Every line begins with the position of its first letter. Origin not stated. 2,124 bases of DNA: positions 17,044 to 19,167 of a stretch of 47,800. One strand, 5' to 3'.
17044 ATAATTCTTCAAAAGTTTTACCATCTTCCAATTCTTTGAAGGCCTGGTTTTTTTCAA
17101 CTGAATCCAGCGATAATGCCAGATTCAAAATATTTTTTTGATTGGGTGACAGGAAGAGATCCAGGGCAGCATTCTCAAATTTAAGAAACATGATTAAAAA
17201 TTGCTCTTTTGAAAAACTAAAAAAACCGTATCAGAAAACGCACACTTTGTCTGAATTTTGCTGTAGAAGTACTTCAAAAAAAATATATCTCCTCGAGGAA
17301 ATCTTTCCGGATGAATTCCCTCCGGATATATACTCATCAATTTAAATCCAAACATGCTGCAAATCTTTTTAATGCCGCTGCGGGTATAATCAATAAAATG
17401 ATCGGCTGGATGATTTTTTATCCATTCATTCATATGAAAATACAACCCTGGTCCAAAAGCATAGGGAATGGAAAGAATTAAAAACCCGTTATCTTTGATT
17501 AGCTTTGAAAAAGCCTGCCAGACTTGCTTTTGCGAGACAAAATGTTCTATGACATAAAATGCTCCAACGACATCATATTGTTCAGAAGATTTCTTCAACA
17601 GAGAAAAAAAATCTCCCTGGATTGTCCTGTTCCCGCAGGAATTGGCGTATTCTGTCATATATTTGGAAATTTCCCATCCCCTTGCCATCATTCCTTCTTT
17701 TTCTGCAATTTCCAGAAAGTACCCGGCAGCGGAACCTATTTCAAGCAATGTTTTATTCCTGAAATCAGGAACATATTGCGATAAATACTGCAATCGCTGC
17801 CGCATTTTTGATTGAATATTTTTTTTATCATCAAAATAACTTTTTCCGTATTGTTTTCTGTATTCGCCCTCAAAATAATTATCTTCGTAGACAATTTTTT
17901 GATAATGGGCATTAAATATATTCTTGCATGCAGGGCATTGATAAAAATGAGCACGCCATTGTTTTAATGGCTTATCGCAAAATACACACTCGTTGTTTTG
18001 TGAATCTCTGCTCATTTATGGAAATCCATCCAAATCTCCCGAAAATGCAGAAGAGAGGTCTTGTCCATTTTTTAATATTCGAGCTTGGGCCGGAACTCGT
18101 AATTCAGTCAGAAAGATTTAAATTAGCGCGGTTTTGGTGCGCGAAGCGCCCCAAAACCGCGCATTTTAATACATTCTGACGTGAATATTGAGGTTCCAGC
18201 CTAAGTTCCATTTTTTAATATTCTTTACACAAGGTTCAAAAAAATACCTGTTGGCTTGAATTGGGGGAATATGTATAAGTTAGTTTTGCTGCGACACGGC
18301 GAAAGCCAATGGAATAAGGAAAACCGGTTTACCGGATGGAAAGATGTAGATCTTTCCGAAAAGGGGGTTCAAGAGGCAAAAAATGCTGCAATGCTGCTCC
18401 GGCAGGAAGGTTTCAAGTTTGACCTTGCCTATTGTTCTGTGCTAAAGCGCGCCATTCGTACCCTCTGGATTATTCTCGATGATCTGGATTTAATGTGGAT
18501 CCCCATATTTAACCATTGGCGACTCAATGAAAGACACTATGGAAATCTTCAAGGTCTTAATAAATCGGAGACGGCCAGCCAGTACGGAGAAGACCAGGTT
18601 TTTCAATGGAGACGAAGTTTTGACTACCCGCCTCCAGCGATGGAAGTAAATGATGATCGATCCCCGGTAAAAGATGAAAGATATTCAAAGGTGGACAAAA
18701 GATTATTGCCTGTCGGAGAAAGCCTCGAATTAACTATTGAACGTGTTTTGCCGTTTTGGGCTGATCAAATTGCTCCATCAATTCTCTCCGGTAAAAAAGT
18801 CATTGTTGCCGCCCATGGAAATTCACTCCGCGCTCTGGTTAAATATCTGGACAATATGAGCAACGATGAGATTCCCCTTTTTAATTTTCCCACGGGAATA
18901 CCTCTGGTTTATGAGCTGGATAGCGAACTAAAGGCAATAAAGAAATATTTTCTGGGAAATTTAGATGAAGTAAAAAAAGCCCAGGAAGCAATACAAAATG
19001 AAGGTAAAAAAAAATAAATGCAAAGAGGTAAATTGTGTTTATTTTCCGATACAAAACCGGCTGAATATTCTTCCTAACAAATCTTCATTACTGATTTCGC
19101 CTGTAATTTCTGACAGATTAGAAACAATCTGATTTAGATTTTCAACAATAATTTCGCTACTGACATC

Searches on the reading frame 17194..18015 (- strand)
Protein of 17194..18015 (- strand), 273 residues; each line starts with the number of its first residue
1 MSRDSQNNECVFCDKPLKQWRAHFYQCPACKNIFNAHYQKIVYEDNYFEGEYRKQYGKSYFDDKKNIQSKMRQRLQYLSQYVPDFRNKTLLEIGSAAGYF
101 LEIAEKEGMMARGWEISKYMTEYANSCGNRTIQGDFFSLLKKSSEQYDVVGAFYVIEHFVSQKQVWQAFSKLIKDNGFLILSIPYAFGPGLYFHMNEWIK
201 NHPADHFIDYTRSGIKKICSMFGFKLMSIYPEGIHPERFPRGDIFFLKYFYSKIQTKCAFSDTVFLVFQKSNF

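Call 12: search_protein_families(library=ncbifam, proteins=[window:17194-18015:-])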
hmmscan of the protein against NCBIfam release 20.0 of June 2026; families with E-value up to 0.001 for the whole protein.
window:17194-18015:- (273 aa): 3 families
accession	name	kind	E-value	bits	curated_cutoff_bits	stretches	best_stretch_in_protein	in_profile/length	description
TIGR02072.1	BioC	equivalog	3.6e-07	30.3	184.95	1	61-184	9-135/244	malonyl-ACP O-methyltransferase BioC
TIGR01983.1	UbiG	equivalog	3.7e-07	29.7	102.95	1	71-182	37-152/228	bifunctional 2-polyprenyl-6-hydroxyphenol methylase/3-demethylubiquinol 3-O-methyltransferase UbiG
TIGR04345.1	ovoA_Cterm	equivalog_domain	4.9e-06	26.2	170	0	133-187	122-175/242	putative 4-mercaptohistidine N1-methyltransferase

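Call 25: find_encoding_contigs(protein=window:17194-18015:-, flank=3000, max_places=10)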
Protein window:17194-18015:- (273 aa): 3 contigs read that carry it; 2 places shown.
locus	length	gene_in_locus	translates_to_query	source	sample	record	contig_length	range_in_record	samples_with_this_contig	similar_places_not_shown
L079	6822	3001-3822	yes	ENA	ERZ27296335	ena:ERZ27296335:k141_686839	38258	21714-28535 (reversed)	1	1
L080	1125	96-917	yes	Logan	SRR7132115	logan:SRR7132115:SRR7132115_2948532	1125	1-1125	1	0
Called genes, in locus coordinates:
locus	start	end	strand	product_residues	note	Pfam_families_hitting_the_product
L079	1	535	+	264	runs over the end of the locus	PF13083:KH_KhpA-B, PF01424:R3H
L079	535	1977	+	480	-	PF10396:TrmE_N, PF00350:Dynamin_N (faint), PF00009:GTP_EFTU (faint), PF12631:MnmE_helical, PF01926:MMR_HSR1, PF02421:FeoB_N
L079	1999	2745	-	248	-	PF00300:His_Phos_1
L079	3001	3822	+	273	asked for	PF13489:Methyltransf_23, PF13847:Methyltransf_31 (weak), PF08241:Methyltransf_11, PF08242:Methyltransf_12 (weak)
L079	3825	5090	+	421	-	PF01966:HD, PF13735:tRNA_NucTran2_2 (faint)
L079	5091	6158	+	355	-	PF03033:Glyco_transf_28, PF04101:Glyco_tran_28_C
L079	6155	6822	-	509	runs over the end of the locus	PF00133:tRNA-synt_1, PF01406:tRNA-synt_1e, PF09334:tRNA-synt_1g, PF00133:tRNA-synt_1, PF01406:tRNA-synt_1e (weak)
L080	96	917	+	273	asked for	PF13489:Methyltransf_23, PF13847:Methyltransf_31 (weak), PF08241:Methyltransf_11, PF08242:Methyltransf_12 (weak)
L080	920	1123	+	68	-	?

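Call 26: find_homologous_proteins(query=window:17194-18015:-, max_evalue=1e-20)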
Query window:17194-18015:- (273 aa): 20 proteins with E <= 1e-20 among 228 candidates.
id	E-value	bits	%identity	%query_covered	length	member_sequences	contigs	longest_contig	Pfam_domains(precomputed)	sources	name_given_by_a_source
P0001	3.4e-187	639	100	100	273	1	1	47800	PF13847.13,PF13489.13,PF08241.19,PF08242.19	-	-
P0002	8.3e-102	359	58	96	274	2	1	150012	PF13847.13,PF13489.13,PF13649.13,PF08241.19,PF08242.19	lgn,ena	-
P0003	6.6e-98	346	55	97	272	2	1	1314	PF13847.13,PF13489.13,PF13649.13,PF08241.19,PF08242.19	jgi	-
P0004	9.6e-82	293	50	96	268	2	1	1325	PF13489.13,PF08241.19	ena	-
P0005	8.9e-75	270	45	96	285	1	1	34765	PF13847.13,PF13489.13,PF13649.13,PF08241.19,PF08242.19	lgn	-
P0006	2.6e-74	268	56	73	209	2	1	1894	PF13847.13,PF13489.13,PF08241.19,PF08242.19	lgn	-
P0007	1.2e-68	250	45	97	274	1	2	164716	PF13489.13,PF13649.13,PF08241.19,PF08242.19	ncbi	-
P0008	3.4e-68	248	43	96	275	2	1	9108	PF13489.13,PF13649.13,PF08241.19,PF08242.19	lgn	-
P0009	2.8e-65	239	42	96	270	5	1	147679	PF13847.13,PF13489.13,PF13649.13,PF08241.19,PF08242.19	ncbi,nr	ncbi:MAG: class I SAM-dependent methyltransferase [Turneriella sp.]|nr:class I SAM-dependent methylt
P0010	4.0e-65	238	43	96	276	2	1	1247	PF13847.13,PF13489.13,PF13649.13,PF08241.19,PF08242.19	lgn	-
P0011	1.5e-64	236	41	96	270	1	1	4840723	PF13847.13,PF13489.13,PF13649.13,PF08241.19,PF08242.19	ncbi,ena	-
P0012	2.0e-64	236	44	95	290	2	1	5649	PF13489.13,PF08242.19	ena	-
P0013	3.6e-64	235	41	96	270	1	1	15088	PF13847.13,PF13489.13,PF13649.13,PF08241.19,PF08242.19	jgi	jgi:SAM-dependent methyltransferase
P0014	9.4e-64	234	42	97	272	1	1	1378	PF13847.13,PF13489.13,PF13649.13,PF08241.19,PF08242.19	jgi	jgi:SAM-dependent methyltransferase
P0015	1.4e-63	233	43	96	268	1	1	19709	PF13847.13,PF13489.13,PF13649.13,PF08241.19,PF08242.19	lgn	-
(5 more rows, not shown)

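Call 27: find_encoding_contigs(protein=P0002, flank=10000, max_places=4)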
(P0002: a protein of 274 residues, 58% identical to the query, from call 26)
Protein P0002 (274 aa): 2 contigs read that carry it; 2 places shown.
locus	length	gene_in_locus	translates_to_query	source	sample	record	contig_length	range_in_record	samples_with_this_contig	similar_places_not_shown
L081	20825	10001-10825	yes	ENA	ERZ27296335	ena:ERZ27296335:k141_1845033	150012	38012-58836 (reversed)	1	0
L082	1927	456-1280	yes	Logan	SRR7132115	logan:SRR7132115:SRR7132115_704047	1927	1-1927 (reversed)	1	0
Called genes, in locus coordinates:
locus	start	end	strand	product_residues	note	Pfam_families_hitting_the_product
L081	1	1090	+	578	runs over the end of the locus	PF01973:MptE-like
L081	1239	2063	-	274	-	-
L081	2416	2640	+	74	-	-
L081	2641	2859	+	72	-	PF06305:LapA_dom (weak)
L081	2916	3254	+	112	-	PF11969:DcpS_C, PF01230:HIT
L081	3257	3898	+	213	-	PF00027:cNMP_binding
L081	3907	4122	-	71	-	PF13459:Fer4_15, PF13370:Fer4_13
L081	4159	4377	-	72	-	PF13459:Fer4_15, PF13370:Fer4_13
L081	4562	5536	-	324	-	PF04773:FecR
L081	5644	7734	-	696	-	PF13185:GAF_2, PF01590:GAF, PF13492:GAF_3 (weak), PF01590:GAF, PF00158:Sigma54_activat, PF14532:Sigma54_activ_2, PF25601:AAA_lid_14, PF02954:HTH_8, +3 more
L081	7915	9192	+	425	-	-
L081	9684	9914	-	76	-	PF11146:DUF2905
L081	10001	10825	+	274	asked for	PF13489:Methyltransf_23, PF13847:Methyltransf_31, PF08241:Methyltransf_11, PF08242:Methyltransf_12, PF13649:Methyltransf_25 (weak)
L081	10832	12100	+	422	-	PF01966:HD, PF13735:tRNA_NucTran2_2 (weak)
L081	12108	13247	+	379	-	PF03033:Glyco_transf_28, PF04101:Glyco_tran_28_C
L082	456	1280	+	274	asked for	PF13489:Methyltransf_23, PF13847:Methyltransf_31, PF08241:Methyltransf_11, PF08242:Methyltransf_12, PF13649:Methyltransf_25 (weak)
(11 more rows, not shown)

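Call 28: find_encoding_contigs(protein=P0003, flank=10000, max_places=4)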
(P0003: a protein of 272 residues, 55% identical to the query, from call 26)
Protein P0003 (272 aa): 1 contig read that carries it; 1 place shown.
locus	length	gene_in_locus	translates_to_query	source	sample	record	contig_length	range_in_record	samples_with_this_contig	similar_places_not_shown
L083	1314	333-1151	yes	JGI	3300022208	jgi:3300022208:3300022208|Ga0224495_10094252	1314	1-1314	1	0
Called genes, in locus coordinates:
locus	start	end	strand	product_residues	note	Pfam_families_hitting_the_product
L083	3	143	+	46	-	?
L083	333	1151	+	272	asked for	PF13489:Methyltransf_23, PF13847:Methyltransf_31 (faint), PF08241:Methyltransf_11, PF08242:Methyltransf_12, PF13649:Methyltransf_25 (weak)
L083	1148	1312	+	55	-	?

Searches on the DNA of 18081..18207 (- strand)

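Call 67: search_dna_similar(query=window:18081-18207:-, collection=plasmids, mode=distant, max_evalue=0.01, max_rows=10)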
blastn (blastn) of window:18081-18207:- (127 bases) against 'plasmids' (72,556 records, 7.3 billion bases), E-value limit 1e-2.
No match.

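Call 83: search_dna_similar(query=window:18081-18207:-, collection=phages, mode=distant, max_evalue=0.01, max_rows=5)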
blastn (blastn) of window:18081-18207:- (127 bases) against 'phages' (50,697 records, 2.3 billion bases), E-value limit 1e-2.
No match.

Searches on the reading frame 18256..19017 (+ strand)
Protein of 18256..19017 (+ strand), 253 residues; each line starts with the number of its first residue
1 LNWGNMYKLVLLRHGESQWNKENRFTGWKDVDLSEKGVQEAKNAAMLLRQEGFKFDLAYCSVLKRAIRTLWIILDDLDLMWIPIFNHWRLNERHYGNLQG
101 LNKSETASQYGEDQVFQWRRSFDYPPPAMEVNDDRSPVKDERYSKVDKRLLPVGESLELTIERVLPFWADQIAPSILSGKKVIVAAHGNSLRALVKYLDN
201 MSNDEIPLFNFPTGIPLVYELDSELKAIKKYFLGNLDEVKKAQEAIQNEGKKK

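Call 12: search_protein_families(library=ncbifam, proteins=[window:18256-19017:+])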
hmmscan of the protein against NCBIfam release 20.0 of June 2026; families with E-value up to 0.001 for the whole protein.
window:18256-19017:+ (253 aa): 19 families
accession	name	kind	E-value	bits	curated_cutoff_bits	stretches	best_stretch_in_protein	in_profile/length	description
NF010713.0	PRK14115.1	equivalog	4.7e-122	406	305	1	6-253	1-248/248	2,3-diphosphoglycerate-dependent phosphoglycerate mutase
TIGR01258.1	pgm_1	subfamily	3.2e-114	380.4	81.7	1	8-251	2-245/245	2,3-bisphosphoglycerate-dependent phosphoglycerate mutase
NF010714.0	PRK14116.1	equivalog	1.1e-93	313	401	1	6-230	1-225/229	2,3-diphosphoglycerate-dependent phosphoglycerate mutase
NF010718.0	PRK14120.1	equivalog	4.7e-93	311.1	366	1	5-252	3-249/249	phosphoglyceromutase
NF010716.0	PRK14118.1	equivalog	3.3e-91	304.6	409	1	8-233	2-227/227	2,3-diphosphoglycerate-dependent phosphoglycerate mutase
NF010717.0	PRK14119.1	equivalog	3.3e-86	288.6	378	1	6-233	1-228/228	2,3-diphosphoglycerate-dependent phosphoglycerate mutase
NF010715.0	PRK14117.1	equivalog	2e-85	285.9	421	1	6-234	1-229/230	phosphoglycerate mutase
NF002339.0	PRK01295.1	equivalog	6.7e-70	234.7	316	2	8-131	4-127/206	2,3-bisphosphoglycerate-dependent phosphoglycerate mutase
NF002217.0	PRK01112.1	equivalog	8.5e-63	211.8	320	3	152-231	146-225/228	2,3-bisphosphoglycerate-dependent phosphoglycerate mutase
TIGR03162.1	ribazole_cobC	equivalog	2e-21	76.2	162.9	2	9-120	1-104/176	alpha-ribazole phosphatase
NF045917.1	PhserinePhPspA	equivalog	1.6e-16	60.6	350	1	6-114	1-104/211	phosphoserine phosphatase PspA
NF011580.0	PRK15004.1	equivalog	1.3e-13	51.4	250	1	8-98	2-87/203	adenosylcobalamin/alpha-ribazole phosphatase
NF005567.0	PRK07238.1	equivalog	2.3e-13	50.2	326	1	5-131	176-297/378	bifunctional RNase H/acid phosphatase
NF009993.0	PRK13462.1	equivalog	8.4e-11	41.9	226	1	7-71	6-70/203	acid phosphatase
NF038349.1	dPGM_arch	equivalog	2.4e-09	37.4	225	1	10-105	2-93/194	2,3-diphosphoglycerate-dependent phosphoglycerate mutase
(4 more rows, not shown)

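Call 24: find_encoding_contigs(protein=window:18256-19017:+, flank=3000, max_places=10)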
Protein window:18256-19017:+ (253 aa): no gene with exactly this product is on record in the collection.
